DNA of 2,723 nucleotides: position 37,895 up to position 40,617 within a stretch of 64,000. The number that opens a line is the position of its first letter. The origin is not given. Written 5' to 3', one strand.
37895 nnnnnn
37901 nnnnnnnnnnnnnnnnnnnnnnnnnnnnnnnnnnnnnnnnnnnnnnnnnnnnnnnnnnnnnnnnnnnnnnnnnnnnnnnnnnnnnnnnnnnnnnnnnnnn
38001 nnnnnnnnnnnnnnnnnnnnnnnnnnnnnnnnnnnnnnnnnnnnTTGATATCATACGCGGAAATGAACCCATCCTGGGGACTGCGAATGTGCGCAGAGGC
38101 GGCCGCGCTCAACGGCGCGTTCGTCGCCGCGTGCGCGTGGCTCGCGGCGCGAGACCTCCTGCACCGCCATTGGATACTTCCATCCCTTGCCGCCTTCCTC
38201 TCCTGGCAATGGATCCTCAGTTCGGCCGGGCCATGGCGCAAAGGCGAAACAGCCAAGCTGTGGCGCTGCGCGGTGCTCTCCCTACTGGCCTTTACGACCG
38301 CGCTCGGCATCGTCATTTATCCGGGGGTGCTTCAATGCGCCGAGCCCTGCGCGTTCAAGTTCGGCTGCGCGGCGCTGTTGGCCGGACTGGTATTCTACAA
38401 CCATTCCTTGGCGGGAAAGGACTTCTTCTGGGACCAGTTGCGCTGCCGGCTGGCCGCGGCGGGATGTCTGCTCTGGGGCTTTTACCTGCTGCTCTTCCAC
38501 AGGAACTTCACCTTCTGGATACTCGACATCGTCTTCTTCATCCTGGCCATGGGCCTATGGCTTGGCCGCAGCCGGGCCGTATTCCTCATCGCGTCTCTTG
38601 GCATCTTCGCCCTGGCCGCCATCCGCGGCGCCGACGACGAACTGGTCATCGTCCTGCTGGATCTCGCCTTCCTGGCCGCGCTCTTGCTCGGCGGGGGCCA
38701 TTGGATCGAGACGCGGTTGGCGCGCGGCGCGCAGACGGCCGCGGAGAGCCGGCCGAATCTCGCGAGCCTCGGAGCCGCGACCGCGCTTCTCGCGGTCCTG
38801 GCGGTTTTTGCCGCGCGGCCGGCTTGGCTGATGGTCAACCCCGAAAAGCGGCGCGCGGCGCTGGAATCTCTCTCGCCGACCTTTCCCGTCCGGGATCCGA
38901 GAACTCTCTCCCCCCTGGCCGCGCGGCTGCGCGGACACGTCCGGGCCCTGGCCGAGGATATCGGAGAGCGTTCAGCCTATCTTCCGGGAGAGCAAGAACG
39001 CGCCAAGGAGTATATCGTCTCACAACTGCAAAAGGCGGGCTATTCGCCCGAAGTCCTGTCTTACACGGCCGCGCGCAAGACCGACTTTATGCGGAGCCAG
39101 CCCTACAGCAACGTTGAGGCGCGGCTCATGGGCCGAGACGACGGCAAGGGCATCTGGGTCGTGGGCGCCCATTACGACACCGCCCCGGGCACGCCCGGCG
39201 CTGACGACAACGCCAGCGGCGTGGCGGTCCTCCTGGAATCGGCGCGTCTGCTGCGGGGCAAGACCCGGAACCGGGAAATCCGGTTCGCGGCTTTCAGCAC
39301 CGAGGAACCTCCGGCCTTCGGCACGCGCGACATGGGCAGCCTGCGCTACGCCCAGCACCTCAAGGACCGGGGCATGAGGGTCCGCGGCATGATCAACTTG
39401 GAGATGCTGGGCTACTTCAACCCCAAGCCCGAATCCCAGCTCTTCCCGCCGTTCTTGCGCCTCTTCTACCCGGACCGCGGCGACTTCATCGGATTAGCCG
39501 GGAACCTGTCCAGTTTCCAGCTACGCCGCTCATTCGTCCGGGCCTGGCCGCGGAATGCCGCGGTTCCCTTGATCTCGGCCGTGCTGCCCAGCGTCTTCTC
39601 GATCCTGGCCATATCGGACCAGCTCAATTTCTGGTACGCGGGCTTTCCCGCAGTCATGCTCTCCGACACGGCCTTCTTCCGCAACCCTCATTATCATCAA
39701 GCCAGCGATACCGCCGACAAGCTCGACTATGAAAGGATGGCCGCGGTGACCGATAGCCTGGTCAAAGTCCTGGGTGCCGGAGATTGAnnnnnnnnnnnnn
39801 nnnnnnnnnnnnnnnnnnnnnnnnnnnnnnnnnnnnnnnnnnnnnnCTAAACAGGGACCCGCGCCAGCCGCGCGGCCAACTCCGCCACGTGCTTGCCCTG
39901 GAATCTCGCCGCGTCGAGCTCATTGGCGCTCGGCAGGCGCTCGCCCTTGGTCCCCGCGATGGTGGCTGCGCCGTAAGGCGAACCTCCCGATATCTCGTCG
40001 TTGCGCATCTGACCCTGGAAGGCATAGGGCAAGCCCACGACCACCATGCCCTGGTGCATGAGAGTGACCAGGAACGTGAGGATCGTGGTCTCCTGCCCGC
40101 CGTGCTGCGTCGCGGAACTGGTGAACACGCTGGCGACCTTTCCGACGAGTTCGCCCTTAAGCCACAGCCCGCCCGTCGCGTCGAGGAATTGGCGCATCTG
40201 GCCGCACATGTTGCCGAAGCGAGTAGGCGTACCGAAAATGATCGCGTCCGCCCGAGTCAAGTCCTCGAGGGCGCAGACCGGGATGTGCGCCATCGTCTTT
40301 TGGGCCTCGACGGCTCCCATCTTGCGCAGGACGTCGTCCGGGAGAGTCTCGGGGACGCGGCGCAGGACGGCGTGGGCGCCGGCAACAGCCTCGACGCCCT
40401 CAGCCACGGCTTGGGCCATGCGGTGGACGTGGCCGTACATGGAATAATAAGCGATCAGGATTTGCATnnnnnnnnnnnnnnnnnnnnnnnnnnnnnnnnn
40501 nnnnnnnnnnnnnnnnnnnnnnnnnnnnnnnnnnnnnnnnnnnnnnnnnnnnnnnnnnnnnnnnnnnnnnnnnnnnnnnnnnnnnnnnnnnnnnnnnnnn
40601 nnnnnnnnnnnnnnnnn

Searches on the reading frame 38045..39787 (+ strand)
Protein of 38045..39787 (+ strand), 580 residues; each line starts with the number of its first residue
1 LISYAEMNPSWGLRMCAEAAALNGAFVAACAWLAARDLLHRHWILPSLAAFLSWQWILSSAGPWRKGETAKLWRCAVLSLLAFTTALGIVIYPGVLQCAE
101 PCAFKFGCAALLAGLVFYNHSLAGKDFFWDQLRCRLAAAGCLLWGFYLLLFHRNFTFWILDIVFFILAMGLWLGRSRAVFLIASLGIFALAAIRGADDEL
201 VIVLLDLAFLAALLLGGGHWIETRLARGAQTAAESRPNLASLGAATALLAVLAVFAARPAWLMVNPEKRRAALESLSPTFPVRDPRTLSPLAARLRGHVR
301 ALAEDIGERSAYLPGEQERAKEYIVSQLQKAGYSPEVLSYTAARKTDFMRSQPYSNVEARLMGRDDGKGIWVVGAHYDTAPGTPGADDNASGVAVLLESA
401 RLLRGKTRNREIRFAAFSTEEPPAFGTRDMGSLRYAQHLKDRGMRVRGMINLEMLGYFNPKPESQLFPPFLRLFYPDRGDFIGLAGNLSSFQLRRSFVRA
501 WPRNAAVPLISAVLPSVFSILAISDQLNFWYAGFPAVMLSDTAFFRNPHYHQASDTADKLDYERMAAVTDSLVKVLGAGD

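Call 8: search_protein_families(library=pfam, proteins=[window:38045-39787:+], max_evalue=0.01)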
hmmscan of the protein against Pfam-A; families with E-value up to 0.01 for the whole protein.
window:38045-39787:+ (580 aa): 2 families
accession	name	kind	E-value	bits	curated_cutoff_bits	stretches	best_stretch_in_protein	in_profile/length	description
PF04389.22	Peptidase_M28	-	1.7e-28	100.1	21.3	1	356-574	1-191/193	Peptidase family M28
PF01546.33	Peptidase_M20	-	0.0044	17.4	24.6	0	375-440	4-84/206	Peptidase family M20/M25/M40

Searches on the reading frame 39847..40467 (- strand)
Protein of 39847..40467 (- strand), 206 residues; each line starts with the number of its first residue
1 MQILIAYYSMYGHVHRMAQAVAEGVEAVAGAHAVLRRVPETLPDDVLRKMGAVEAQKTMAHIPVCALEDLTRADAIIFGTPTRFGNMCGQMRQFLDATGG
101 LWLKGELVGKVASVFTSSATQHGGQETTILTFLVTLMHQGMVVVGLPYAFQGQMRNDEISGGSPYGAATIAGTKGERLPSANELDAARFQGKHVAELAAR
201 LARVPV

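Call 8: search_protein_families(library=pfam, proteins=[window:39847-40467:-], max_evalue=0.01)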
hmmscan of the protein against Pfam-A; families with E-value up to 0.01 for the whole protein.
window:39847-40467:- (206 aa): 4 families
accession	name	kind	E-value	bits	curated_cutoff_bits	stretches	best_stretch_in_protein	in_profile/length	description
PF03358.20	FMN_red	-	2.1e-12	47.3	24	1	16-146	18-142/152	NADPH-dependent FMN reductase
PF00258.30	Flavodoxin_1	-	1.2e-06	29.2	25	1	5-128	1-131/143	Flavodoxin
PF12724.12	Flavodoxin_5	-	1.4e-05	25.9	27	1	65-126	36-92/145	Flavodoxin domain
PF02525.22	Flavodoxin_2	-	6.1e-05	23.2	27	1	1-121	1-137/198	Flavodoxin-like fold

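Call 40: find_encoding_contigs(protein=window:39847-40467:-, flank=4000, max_places=10)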
Protein window:39847-40467:- (206 aa): 16 contigs read that carry it; 7 places shown.
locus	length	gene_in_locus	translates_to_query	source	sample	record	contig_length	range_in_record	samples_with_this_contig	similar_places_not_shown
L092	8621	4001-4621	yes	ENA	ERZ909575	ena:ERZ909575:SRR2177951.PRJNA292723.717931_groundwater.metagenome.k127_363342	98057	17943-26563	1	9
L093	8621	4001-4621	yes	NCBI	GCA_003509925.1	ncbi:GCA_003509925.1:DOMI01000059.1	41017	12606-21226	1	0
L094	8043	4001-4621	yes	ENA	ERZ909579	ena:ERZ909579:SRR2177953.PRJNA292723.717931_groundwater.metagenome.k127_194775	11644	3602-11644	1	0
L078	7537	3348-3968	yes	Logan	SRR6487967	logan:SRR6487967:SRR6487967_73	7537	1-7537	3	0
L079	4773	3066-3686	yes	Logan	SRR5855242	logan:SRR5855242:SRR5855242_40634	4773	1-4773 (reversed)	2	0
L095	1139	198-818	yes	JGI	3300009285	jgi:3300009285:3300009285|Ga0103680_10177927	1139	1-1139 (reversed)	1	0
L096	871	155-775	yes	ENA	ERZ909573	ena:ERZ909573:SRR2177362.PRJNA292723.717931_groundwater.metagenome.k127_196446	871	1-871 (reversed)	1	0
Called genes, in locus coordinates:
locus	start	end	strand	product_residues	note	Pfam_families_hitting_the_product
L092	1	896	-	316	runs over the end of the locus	PF00698:Acyl_transf_1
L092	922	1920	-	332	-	PF08545:ACP_syn_III (weak), PF08541:ACP_syn_III_C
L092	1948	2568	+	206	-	-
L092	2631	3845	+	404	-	-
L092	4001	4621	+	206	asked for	PF00258:Flavodoxin_1 (weak), PF03358:FMN_red, PF12724:Flavodoxin_5 (faint)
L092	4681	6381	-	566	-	PF04389:Peptidase_M28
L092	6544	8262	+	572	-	-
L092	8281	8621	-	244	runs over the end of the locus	PF00535:Glycos_transf_2, PF13641:Glyco_tranf_2_3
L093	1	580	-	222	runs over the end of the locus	PF00698:Acyl_transf_1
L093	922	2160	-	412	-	PF08545:ACP_syn_III (faint), PF08541:ACP_syn_III_C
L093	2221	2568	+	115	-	-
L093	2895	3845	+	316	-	-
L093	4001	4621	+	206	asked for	PF00258:Flavodoxin_1 (weak), PF03358:FMN_red, PF12724:Flavodoxin_5 (faint)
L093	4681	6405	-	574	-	PF04389:Peptidase_M28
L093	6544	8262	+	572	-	-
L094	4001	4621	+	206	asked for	PF00258:Flavodoxin_1 (weak), PF03358:FMN_red, PF12724:Flavodoxin_5 (faint)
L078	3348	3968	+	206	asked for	PF00258:Flavodoxin_1 (weak), PF03358:FMN_red, PF12724:Flavodoxin_5 (faint)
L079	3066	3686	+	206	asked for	PF00258:Flavodoxin_1 (weak), PF03358:FMN_red, PF12724:Flavodoxin_5 (faint)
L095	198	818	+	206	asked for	PF00258:Flavodoxin_1 (weak), PF03358:FMN_red, PF12724:Flavodoxin_5 (faint)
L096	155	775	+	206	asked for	PF00258:Flavodoxin_1 (weak), PF03358:FMN_red, PF12724:Flavodoxin_5 (faint)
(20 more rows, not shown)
